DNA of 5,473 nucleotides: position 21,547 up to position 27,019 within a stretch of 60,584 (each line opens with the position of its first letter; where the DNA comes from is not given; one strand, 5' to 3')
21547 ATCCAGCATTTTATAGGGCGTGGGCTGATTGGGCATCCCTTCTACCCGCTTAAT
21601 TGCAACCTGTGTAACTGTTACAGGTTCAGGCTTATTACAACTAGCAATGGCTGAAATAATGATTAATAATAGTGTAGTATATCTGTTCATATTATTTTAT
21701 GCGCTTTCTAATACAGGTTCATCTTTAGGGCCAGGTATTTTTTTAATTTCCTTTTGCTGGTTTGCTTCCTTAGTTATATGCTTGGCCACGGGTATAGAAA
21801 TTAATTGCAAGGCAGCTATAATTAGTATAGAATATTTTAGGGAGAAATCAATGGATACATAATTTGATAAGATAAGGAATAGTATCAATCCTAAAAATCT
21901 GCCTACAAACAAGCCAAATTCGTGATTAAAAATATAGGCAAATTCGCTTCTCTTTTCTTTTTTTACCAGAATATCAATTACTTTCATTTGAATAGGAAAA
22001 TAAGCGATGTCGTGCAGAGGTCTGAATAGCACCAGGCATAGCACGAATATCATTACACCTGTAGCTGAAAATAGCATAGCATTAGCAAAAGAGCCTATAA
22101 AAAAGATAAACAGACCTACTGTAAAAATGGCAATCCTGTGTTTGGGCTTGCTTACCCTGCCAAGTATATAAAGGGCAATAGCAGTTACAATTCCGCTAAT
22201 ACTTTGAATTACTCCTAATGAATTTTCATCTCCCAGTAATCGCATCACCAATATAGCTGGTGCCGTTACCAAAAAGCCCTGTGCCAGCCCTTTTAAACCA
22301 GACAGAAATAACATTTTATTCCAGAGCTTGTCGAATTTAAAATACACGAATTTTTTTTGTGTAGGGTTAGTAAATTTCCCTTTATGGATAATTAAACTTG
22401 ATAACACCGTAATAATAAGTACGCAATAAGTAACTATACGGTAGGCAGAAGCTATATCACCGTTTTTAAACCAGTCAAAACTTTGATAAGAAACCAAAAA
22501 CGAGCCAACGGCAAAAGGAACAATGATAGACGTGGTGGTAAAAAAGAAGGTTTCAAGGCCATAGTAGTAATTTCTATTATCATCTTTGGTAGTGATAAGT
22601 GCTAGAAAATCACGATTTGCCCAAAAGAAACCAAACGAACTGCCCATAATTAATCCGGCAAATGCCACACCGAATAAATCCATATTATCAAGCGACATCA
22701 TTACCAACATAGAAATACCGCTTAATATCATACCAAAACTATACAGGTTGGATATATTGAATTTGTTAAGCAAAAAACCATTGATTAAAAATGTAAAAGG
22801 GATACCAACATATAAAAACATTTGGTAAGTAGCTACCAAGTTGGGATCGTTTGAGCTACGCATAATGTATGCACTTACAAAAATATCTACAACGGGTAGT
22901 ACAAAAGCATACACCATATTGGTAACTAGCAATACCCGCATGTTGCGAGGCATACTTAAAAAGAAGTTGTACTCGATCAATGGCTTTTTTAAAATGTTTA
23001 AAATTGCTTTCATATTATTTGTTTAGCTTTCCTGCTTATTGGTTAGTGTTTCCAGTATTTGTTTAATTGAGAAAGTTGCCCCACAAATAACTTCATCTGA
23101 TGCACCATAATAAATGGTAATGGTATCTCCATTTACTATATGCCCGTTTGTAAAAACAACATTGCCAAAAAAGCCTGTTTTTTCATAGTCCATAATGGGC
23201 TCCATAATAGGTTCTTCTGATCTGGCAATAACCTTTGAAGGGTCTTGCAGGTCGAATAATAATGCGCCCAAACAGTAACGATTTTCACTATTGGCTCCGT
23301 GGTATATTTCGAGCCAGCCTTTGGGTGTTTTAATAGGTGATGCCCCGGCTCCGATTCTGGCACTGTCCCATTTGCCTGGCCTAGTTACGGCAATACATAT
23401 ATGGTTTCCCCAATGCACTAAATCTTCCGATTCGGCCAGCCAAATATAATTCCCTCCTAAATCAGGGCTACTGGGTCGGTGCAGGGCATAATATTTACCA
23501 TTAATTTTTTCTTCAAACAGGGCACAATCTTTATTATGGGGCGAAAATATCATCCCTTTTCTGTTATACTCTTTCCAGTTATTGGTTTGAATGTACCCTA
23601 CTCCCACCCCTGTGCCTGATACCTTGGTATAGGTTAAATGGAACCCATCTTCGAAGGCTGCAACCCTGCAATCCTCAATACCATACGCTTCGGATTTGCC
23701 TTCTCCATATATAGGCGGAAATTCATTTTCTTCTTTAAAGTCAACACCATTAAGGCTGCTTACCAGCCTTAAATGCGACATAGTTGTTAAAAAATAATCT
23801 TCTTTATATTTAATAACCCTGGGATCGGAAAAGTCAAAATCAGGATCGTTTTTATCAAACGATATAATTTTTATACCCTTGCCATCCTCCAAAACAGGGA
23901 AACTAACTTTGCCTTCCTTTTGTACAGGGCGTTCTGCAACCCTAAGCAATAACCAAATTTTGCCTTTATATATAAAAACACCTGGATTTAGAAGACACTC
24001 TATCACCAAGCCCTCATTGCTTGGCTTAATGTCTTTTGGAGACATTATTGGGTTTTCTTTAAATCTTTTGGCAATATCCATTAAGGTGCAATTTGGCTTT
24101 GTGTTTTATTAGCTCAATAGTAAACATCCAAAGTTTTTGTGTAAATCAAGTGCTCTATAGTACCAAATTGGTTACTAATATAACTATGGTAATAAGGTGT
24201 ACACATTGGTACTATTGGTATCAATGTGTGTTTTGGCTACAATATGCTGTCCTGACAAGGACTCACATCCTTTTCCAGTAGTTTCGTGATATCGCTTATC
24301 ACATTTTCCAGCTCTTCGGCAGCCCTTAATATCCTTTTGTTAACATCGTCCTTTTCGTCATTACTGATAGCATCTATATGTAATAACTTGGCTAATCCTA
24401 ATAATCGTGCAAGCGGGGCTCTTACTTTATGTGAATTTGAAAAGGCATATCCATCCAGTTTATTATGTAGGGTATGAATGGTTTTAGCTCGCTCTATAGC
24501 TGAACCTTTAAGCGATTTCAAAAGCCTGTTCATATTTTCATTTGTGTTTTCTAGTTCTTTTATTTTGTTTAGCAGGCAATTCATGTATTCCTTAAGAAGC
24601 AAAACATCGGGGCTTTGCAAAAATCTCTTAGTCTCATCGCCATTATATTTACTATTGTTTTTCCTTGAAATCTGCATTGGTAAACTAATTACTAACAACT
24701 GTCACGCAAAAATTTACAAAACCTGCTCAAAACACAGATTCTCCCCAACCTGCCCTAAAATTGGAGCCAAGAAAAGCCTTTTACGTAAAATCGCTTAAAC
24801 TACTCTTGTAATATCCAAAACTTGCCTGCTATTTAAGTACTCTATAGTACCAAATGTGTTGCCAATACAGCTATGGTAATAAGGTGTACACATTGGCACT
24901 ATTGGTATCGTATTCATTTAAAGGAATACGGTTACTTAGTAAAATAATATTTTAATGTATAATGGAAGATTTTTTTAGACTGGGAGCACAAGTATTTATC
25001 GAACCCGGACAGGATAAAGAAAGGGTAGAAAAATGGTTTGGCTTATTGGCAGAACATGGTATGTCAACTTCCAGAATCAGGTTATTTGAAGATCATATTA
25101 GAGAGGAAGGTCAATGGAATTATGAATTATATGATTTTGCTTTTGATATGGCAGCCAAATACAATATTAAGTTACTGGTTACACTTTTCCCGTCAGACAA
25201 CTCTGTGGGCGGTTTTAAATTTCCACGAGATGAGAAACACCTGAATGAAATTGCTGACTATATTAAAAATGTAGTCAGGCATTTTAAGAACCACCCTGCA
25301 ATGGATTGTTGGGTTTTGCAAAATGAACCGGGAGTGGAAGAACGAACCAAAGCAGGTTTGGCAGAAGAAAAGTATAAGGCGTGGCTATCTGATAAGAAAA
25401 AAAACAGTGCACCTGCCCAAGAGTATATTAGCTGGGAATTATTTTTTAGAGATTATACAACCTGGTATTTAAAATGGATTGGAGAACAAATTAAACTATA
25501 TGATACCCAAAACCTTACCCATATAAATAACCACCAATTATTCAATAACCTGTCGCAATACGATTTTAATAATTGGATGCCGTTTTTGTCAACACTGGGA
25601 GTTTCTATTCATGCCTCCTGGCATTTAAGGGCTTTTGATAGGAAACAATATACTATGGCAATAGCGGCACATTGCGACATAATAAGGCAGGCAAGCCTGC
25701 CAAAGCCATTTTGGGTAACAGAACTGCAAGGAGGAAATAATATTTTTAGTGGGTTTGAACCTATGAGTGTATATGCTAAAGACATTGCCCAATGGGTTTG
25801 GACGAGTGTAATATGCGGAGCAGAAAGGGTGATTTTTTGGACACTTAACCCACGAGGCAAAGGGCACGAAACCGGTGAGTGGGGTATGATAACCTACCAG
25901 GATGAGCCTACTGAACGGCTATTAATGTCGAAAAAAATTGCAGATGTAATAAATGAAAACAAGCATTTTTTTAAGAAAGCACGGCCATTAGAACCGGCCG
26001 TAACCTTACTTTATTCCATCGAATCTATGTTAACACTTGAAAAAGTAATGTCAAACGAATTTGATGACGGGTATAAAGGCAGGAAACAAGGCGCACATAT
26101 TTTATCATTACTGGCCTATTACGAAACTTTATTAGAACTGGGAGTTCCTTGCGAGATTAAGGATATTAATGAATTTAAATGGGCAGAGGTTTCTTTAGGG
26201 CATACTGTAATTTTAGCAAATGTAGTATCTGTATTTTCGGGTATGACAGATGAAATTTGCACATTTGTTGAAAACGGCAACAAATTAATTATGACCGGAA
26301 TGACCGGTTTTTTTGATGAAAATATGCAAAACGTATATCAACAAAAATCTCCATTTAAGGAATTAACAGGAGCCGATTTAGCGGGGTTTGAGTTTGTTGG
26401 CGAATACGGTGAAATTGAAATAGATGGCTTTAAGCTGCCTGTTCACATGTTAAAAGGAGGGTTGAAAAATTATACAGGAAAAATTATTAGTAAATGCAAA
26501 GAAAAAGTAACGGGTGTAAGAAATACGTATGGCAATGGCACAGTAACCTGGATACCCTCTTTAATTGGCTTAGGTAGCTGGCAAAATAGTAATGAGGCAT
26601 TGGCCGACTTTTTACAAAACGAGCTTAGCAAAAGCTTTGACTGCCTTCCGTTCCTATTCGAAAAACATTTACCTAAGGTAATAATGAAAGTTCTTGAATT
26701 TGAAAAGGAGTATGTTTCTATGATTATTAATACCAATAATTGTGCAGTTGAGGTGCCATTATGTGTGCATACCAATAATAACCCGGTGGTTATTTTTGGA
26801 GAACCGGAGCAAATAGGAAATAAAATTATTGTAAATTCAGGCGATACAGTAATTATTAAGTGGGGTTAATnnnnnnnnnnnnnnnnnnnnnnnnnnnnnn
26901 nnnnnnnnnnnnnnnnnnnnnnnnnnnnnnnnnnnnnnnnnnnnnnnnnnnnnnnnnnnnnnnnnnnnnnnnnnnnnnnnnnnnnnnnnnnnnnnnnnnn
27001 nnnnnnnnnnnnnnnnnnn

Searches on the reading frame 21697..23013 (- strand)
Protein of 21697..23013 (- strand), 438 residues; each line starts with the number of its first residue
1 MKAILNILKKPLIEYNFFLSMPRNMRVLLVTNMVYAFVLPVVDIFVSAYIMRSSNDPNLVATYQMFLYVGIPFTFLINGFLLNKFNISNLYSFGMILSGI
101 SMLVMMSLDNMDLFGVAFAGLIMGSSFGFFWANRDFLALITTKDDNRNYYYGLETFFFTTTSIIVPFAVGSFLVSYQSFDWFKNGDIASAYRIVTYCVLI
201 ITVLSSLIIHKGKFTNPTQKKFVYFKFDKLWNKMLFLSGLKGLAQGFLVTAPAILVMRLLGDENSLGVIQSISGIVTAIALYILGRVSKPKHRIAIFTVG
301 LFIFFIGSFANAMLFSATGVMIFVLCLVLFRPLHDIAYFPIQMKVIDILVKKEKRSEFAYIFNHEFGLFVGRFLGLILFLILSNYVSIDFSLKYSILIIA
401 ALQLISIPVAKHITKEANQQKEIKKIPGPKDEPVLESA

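Call 110: search_protein_families(library=pfam, proteins=[window:21697-23013:-], max_evalue=0.001)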
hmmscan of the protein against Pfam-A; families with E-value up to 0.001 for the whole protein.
window:21697-23013:- (438 aa): 1 family
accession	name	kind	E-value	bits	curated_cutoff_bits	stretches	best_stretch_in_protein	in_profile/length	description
PF07690.21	MFS_1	-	5.9e-10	39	33.4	1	30-375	7-346/347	Major Facilitator Superfamily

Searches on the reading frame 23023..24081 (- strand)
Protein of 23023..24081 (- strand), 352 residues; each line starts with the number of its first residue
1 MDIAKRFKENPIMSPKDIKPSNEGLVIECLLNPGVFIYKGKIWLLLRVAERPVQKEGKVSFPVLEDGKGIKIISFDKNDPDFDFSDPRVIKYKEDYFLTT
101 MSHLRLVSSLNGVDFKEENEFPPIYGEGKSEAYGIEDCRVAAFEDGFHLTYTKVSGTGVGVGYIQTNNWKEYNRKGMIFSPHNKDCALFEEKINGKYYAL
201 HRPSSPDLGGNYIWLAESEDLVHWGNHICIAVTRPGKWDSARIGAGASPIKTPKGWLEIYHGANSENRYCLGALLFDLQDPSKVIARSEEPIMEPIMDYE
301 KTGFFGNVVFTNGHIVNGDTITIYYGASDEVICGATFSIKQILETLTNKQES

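Call 110: search_protein_families(library=pfam, proteins=[window:23023-24081:-], max_evalue=0.001)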
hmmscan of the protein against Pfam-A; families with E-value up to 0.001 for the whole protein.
window:23023-24081:- (352 aa): 1 family
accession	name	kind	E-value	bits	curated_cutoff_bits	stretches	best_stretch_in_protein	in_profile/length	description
PF04041.19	Glyco_hydro_130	-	3.4e-48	164.7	26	1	90-346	55-318/320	beta-1,4-mannooligosaccharide phosphorylase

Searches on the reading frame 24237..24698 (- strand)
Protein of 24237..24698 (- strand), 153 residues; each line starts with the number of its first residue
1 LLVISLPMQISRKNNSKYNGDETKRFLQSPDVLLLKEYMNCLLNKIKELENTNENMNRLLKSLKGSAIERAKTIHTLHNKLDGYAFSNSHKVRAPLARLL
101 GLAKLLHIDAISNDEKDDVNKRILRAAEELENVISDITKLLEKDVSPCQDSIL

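Call 110: search_protein_families(library=pfam, proteins=[window:24237-24698:-], max_evalue=0.001)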
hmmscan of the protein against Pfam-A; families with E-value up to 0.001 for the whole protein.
window:24237-24698:- (153 aa): 1 family
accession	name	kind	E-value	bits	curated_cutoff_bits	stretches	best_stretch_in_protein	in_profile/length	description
PF00512.31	HisKA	-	3.5e-05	24.2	26.9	1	89-137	10-57/66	His Kinase A (phospho-acceptor) domain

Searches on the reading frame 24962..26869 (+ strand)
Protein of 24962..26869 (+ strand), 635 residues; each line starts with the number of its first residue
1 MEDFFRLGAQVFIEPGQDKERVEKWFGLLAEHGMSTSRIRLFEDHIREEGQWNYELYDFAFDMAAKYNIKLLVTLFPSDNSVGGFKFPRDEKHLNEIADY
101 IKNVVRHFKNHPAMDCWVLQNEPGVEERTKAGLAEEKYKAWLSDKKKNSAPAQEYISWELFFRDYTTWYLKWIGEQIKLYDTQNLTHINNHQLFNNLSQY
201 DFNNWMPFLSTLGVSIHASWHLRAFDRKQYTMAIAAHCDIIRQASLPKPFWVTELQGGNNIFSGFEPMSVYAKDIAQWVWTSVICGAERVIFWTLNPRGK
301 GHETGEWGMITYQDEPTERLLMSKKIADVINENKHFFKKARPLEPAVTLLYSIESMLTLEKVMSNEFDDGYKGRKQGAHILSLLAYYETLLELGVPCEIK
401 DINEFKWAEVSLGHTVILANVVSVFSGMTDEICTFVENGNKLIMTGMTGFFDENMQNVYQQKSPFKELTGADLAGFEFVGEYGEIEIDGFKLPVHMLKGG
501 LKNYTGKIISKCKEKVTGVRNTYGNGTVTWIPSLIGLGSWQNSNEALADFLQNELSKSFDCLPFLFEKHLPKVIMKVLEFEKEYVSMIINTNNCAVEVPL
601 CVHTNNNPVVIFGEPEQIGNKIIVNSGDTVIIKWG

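Call 110: search_protein_families(library=pfam, proteins=[window:24962-26869:+], max_evalue=0.001)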
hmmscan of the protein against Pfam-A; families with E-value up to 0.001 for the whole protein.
window:24962-26869:+ (635 aa): 2 families
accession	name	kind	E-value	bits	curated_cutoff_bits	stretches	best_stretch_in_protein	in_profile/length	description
PF08532.16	Glyco_hydro_42M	-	3.3e-11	43.5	25.8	1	347-550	3-196/207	Beta-galactosidase trimerisation domain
PF02449.21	Glyco_hydro_42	-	4.4e-11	43.2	21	1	151-319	198-362/376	Beta-galactosidase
